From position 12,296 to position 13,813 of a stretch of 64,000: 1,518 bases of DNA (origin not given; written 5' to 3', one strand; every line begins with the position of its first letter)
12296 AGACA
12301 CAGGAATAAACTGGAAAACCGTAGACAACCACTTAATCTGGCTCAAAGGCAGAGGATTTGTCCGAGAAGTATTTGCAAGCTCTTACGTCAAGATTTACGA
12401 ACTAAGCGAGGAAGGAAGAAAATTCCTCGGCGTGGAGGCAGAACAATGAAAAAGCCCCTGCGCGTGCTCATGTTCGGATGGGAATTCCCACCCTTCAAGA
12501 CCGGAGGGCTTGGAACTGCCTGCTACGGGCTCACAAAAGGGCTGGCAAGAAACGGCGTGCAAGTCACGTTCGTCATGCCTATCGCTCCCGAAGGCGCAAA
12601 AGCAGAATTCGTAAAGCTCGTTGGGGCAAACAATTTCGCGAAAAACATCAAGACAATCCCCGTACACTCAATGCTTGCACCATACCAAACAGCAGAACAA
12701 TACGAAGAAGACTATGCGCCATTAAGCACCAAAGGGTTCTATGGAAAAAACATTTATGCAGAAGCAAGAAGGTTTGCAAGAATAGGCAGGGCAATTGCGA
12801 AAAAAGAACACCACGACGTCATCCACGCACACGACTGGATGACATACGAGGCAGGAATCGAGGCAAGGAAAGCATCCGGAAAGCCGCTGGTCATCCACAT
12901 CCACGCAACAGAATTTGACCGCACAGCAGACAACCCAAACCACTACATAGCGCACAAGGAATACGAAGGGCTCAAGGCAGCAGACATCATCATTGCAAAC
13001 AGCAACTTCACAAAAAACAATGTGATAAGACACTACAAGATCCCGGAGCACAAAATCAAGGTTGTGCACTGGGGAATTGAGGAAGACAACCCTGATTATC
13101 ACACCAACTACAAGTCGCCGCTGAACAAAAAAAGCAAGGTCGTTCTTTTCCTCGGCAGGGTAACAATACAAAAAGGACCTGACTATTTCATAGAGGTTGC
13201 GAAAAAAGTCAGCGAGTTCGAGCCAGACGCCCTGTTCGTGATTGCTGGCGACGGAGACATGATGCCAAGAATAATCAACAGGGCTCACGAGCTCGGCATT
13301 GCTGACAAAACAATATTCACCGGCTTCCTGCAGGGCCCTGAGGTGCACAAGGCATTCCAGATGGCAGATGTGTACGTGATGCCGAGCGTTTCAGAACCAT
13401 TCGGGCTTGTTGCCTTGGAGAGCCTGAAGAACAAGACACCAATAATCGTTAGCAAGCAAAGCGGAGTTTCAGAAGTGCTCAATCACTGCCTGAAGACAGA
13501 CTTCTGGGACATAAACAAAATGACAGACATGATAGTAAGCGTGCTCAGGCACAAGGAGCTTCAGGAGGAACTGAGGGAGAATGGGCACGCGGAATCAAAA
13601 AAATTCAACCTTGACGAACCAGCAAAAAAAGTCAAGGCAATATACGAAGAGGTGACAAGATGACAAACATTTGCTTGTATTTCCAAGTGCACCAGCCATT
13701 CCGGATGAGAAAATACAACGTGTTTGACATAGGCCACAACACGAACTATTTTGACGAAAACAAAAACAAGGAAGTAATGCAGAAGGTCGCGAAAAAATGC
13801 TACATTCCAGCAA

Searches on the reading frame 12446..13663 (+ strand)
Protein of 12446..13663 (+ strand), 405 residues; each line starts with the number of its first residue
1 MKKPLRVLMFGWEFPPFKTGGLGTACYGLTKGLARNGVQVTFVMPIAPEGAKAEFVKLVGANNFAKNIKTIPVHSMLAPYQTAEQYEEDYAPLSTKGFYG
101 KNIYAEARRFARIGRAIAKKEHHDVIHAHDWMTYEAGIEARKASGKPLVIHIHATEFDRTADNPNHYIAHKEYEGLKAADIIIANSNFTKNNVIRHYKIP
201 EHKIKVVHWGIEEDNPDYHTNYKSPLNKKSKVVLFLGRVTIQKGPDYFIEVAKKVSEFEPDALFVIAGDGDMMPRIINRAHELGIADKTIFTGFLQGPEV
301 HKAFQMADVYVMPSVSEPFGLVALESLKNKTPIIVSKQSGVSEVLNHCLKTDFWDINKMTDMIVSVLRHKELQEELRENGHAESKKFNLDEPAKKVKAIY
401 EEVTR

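Call 17: search_protein_families(library=pfam, proteins=[window:12446-13663:+], max_evalue=0.01)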
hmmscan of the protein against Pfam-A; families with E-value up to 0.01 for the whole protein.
window:12446-13663:+ (405 aa): 7 families
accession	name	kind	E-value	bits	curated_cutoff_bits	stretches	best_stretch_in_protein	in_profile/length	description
PF00534.26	Glycos_transf_1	-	6.2e-35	120.7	26.4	1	223-380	8-169/172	Glycosyl transferases group 1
PF13692.12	Glyco_trans_1_4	-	3.4e-25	89.4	27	1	231-363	2-136/142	Glycosyl transferases group 1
PF13439.12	Glyco_transf_4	-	3.4e-24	86.2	28.5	1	20-214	2-169/170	Glycosyltransferase Family 4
PF08323.17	Glyco_transf_5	-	1.4e-21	77.7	22.7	1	6-164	1-177/239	Starch synthase catalytic domain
PF20706.3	GT4-conflict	-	1.6e-17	64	26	1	124-370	83-340/385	Family 4 Glycosyltransferase in conflict systems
PF13579.12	Glyco_trans_4_4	-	1.4e-14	55.2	29.7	1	20-208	1-156/158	Glycosyl transferase 4-like domain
PF13477.12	Glyco_trans_4_2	-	0.0075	16.9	23.4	0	115-186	67-139/139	Glycosyl transferase 4-like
